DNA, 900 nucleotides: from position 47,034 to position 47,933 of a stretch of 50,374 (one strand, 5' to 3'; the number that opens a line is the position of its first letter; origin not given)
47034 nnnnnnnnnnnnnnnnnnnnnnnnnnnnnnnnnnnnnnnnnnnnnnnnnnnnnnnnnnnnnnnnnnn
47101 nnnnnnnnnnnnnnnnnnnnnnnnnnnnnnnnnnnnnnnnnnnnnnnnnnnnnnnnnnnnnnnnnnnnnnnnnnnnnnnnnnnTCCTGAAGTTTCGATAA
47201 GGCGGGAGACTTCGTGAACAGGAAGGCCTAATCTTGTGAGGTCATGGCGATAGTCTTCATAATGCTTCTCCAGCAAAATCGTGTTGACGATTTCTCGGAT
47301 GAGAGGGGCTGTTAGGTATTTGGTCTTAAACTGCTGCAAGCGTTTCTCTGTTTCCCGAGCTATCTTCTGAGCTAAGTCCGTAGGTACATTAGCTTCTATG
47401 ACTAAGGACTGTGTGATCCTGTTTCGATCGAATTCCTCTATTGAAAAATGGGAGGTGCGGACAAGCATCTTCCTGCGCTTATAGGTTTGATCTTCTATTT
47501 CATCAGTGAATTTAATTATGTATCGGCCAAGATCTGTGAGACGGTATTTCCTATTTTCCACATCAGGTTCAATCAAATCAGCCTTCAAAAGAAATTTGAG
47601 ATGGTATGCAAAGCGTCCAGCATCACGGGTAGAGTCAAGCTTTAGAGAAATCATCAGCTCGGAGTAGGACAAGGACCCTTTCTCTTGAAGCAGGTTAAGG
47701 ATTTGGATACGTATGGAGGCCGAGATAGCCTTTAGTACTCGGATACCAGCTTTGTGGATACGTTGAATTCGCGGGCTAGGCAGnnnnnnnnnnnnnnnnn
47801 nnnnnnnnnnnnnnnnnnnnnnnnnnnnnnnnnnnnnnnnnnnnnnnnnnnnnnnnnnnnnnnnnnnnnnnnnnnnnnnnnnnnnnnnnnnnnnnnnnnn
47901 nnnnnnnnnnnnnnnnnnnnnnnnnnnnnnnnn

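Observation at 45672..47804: Winged-helix-fused, catalytically dead NrdD paralog next to a canonical class III RNR: candidate nucleotide-sensing regulator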

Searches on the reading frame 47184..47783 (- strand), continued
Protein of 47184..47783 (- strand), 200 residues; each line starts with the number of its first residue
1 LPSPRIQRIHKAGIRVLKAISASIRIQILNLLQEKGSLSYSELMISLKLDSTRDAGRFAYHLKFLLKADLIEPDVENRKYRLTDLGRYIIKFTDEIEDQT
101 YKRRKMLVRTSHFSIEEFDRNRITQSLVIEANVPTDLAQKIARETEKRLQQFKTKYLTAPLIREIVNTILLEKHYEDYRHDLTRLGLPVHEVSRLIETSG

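Call 103: search_protein_families(library=ncbifam, proteins=[L174:9368-12019:+, L175:7643-9952:+, L172:10341-12986:+], max_evalue=1e-10)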
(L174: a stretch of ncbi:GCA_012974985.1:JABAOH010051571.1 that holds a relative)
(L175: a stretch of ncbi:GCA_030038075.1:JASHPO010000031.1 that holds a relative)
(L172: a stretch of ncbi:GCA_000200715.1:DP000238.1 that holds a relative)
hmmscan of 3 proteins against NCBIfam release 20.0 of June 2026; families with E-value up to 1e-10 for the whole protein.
L174:9368-12019:+ (883 aa): 24 families
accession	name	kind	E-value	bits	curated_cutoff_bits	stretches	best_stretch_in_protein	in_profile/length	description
NF006207.0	PRK08332.1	equivalog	6e-276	918.8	2400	3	469-842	1242-1613/1684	vitamin B12-dependent ribonucleotide reductase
TIGR02504.1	NrdJ_Z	equivalog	3.7e-217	722.7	399.95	1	129-791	2-606/606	adenosylcobalamin-dependent ribonucleoside-diphosphate reductase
NF005010.0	PRK06406.1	subfamily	1.6e-215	717.7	1125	2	9-601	3-563/771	vitamin B12-dependent ribonucleotide reductase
NF006417.0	PRK08665.1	equivalog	2.6e-209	697.2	961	1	248-800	63-582/759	vitamin B12-dependent ribonucleotide reductase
TIGR02506.1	NrdE_NrdA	equivalog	1.2e-115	387.4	341.05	2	419-777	243-609/616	ribonucleoside-diphosphate reductase subunit alpha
NF005122.0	PRK06556.1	equivalog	2e-99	333.6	859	2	384-801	286-718/960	vitamin B12-dependent ribonucleotide reductase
NF005544.0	PRK07207.1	equivalog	3.7e-96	322.9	965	3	419-785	540-911/965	ribonucleoside-diphosphate reductase subunit alpha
NF005991.0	PRK08115.1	equivalog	1.9e-93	314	854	2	419-876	430-851/858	vitamin B12-dependent ribonucleotide reductase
NF009029.0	PRK12365.1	equivalog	1.2e-86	291.7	1350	3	420-782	624-992/1046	ribonucleoside-diphosphate reductase subunit alpha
NF005101.0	PRK06539.1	equivalog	3.7e-79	266.7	988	2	419-787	393-764/822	ribonucleoside-diphosphate reductase subunit alpha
NF005736.0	PRK07562.1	equivalog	8.7e-74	248.8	1737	4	385-596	396-600/1222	vitamin B12-dependent ribonucleotide reductase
NF006577.0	PRK09102.1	equivalog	1.5e-69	234.8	620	2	215-599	34-416/604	ribonucleoside-diphosphate reductase subunit alpha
NF005401.0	PRK06948.1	subfamily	2.7e-68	231.1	906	1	240-794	47-593/604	ribonucleotide reductase-like protein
NF009028.0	PRK12364.1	equivalog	7.5e-66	222.7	1377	3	480-667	571-744/842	ribonucleoside-diphosphate reductase subunit alpha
NF005483.0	PRK07088.1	equivalog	1.8e-55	188.5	1214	2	479-668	495-667/764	ribonucleoside-diphosphate reductase subunit alpha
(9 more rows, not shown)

L175:7643-9952:+ (769 aa): 21 families
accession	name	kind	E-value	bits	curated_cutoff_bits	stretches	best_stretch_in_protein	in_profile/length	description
NF006417.0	PRK08665.1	equivalog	1.6e-174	582.2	961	1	48-768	17-758/759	vitamin B12-dependent ribonucleotide reductase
TIGR02504.1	NrdJ_Z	equivalog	3.6e-160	534.5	399.95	1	49-604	3-603/606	adenosylcobalamin-dependent ribonucleoside-diphosphate reductase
NF005991.0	PRK08115.1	equivalog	1.4e-114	383.9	854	2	262-609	429-779/858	vitamin B12-dependent ribonucleotide reductase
NF005010.0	PRK06406.1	subfamily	3.5e-114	382.7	1125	1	82-637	208-755/771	vitamin B12-dependent ribonucleotide reductase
NF005401.0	PRK06948.1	subfamily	1.4e-99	334.4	906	1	46-615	16-598/604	ribonucleotide reductase-like protein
TIGR02506.1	NrdE_NrdA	equivalog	7.6e-88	295.5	341.05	1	50-595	6-610/616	ribonucleoside-diphosphate reductase subunit alpha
NF005122.0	PRK06556.1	equivalog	1.3e-72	244.9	859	3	229-445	286-494/960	vitamin B12-dependent ribonucleotide reductase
NF006577.0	PRK09102.1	equivalog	2.4e-62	211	620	1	82-530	50-480/604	ribonucleoside-diphosphate reductase subunit alpha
NF006207.0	PRK08332.1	equivalog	8.4e-62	208.9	2400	2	311-601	1241-1556/1684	vitamin B12-dependent ribonucleotide reductase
NF005736.0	PRK07562.1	equivalog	3.6e-57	193.8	1737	1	231-444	397-603/1222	vitamin B12-dependent ribonucleotide reductase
NF005483.0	PRK07088.1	equivalog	7e-56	189.8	1214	2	261-598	408-750/764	ribonucleoside-diphosphate reductase subunit alpha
NF005101.0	PRK06539.1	equivalog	9.6e-56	189.2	988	2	260-442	390-568/822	ribonucleoside-diphosphate reductase subunit alpha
NF005544.0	PRK07207.1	equivalog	4.3e-55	187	965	2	258-441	535-715/965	ribonucleoside-diphosphate reductase subunit alpha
NF006665.0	PRK09209.1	equivalog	7.5e-54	183.2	1057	2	293-596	461-745/761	ribonucleoside-diphosphate reductase subunit alpha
NF006279.0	PRK08447.1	equivalog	1.4e-47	162.6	1082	2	45-314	139-428/789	ribonucleoside-diphosphate reductase subunit alpha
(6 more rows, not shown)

L172:10341-12986:+ (881 aa): 24 families
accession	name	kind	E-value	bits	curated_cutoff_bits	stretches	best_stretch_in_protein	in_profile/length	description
NF006207.0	PRK08332.1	equivalog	2.2e-270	900.4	2400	3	468-818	1242-1589/1684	vitamin B12-dependent ribonucleotide reductase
TIGR02504.1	NrdJ_Z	equivalog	7.9e-215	715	399.95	1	129-790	2-606/606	adenosylcobalamin-dependent ribonucleoside-diphosphate reductase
NF005010.0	PRK06406.1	subfamily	9.6e-210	698.7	1125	2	10-598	4-561/771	vitamin B12-dependent ribonucleotide reductase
NF006417.0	PRK08665.1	equivalog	8.1e-208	692.3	961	1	242-799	57-582/759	vitamin B12-dependent ribonucleotide reductase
TIGR02506.1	NrdE_NrdA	equivalog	1.2e-114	384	341.05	2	418-776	246-609/616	ribonucleoside-diphosphate reductase subunit alpha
NF005544.0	PRK07207.1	equivalog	1.6e-100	337.3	965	3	416-781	538-909/965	ribonucleoside-diphosphate reductase subunit alpha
NF005991.0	PRK08115.1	equivalog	4.1e-98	329.4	854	2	418-874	430-851/858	vitamin B12-dependent ribonucleotide reductase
NF005122.0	PRK06556.1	equivalog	3.3e-96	323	859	2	384-800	286-718/960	vitamin B12-dependent ribonucleotide reductase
NF009029.0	PRK12365.1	equivalog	1.3e-89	301.4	1350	3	421-782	626-993/1046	ribonucleoside-diphosphate reductase subunit alpha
NF005101.0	PRK06539.1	equivalog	7.7e-85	285.5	988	2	417-787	392-765/822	ribonucleoside-diphosphate reductase subunit alpha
NF005736.0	PRK07562.1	equivalog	1.8e-75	254.4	1737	4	384-593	395-598/1222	vitamin B12-dependent ribonucleotide reductase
NF005401.0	PRK06948.1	subfamily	2.5e-71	241.1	906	1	280-791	87-591/604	ribonucleotide reductase-like protein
NF009028.0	PRK12364.1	equivalog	6.1e-69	232.9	1377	3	479-663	571-741/842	ribonucleoside-diphosphate reductase subunit alpha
NF006577.0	PRK09102.1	equivalog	6.5e-67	226.1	620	2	231-596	44-414/604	ribonucleoside-diphosphate reductase subunit alpha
NF006279.0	PRK08447.1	equivalog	1.3e-59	202.4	1082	2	478-663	496-679/789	ribonucleoside-diphosphate reductase subunit alpha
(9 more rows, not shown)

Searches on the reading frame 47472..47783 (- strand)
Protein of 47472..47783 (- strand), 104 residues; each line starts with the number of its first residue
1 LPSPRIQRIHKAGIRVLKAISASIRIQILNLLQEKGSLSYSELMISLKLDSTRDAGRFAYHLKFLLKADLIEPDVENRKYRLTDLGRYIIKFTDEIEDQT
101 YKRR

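Call 78: predict_structure(alignment_id=A4)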
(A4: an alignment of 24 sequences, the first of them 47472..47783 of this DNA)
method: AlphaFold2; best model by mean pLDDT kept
length: 104 residues; sequences in the alignment: 24
mean_pLDDT: 90.0   pTM: 0.78
mean pLDDT of the five models: 90.0, 89.9, 89.7, 89.0, 88.6
residues with pLDDT >= 90: 70; 70-90: 26; 50-70: 8; < 50: 0
segments of 3 or more residues with pLDDT < 50: none
pLDDT, mean of each block of 10 residues (from residue 1): 68 87 95 96 96 95 96 94 96 87 66
secondary structure, 60 per line:
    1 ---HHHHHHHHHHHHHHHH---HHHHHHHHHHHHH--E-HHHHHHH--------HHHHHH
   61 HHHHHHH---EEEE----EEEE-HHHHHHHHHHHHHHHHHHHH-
elements in order: H4-19 H23-35 H40-46 H55-67 E71-74 E79-82 H84-103

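Call 81: fold_search(model_id=the predicted structure, library=pdb)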
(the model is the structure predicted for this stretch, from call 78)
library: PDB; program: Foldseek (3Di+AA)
matches with E <= 10: 1275; with E <= 0.001: 2
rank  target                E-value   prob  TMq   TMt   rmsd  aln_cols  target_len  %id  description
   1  8qkf_A                6.3e-04  1.00  0.71  0.74   3.0       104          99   21  SmtB protein of Mycobacterium smegmatis (released 2024-09-25)
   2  8qkf_B                7.6e-04  1.00  0.66  0.73   3.1       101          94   24  SmtB protein of Mycobacterium smegmatis (released 2024-09-25)
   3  3f72_A                1.3e-03  1.00  0.70  0.68   5.2       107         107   18  Crystal Structure of the Staphylococcus aureus pI258 CadC Metal Binding Site 2 Mutant (released 2009-04-07)
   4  3f72_B                1.3e-03  1.00  0.70  0.68   5.3       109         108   18  Crystal Structure of the Staphylococcus aureus pI258 CadC Metal Binding Site 2 Mutant (released 2009-04-07)
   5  3f6o_A                1.6e-03  1.00  0.60  0.64   4.7        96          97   16  Crystal structure of ArsR family transcriptional regulator, RHA00566 (released 2008-11-25)
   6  3vb2_B                1.6e-03  1.00  0.63  0.49  11.6       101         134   19  Crystal Structure of the Reduced Form of MarR from E.coli (released 2013-01-30)
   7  2kko_MODEL_1_A        1.7e-03  1.00  0.80  0.77   2.3       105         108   21  Solution NMR structure of the homodimeric winged helix-turn-helix DNA-binding domain (fragment 1-100) Mb0332 f (released 2009-08-11)
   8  1u2w_A                1.8e-03  1.00  0.69  0.68   5.2       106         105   19  Crystal Structure of the Staphylococcus aureus pI258 CadC (released 2005-07-12)
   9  1u2w_B                1.8e-03  1.00  0.70  0.68   5.3       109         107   18  Crystal Structure of the Staphylococcus aureus pI258 CadC (released 2005-07-12)
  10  4ooi_B                2.2e-03  1.00  0.69  0.74   2.5        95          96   23  Reduced HlyU from Vibrio cholerae N16961 (released 2014-12-31)
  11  3f72_C                2.2e-03  1.00  0.69  0.70   5.5       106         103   18  Crystal Structure of the Staphylococcus aureus pI258 CadC Metal Binding Site 2 Mutant (released 2009-04-07)
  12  4k2e_B                2.2e-03  1.00  0.63  0.70   3.1        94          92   26  HlyU from Vibrio cholerae N16961 (released 2014-04-30)
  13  1r1v_B                2.6e-03  1.00  0.70  0.75   2.3        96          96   18  Crystal structure of the metal-sensing transcriptional repressor CzrA from Staphylococcus aureus in the Zn2-form (released 2004-05-18)
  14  6cda                  2.6e-03  1.00  0.66  0.71   3.1       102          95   17  Crystal structure of L34A CzrA in the Zn(II)bound state (released 2018-07-11)
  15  6cdb_B                2.8e-03  1.00  0.66  0.71   3.2       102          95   18  Crystal Structure of V66L CzrA in the Zn(II)bound state (released 2018-07-11)
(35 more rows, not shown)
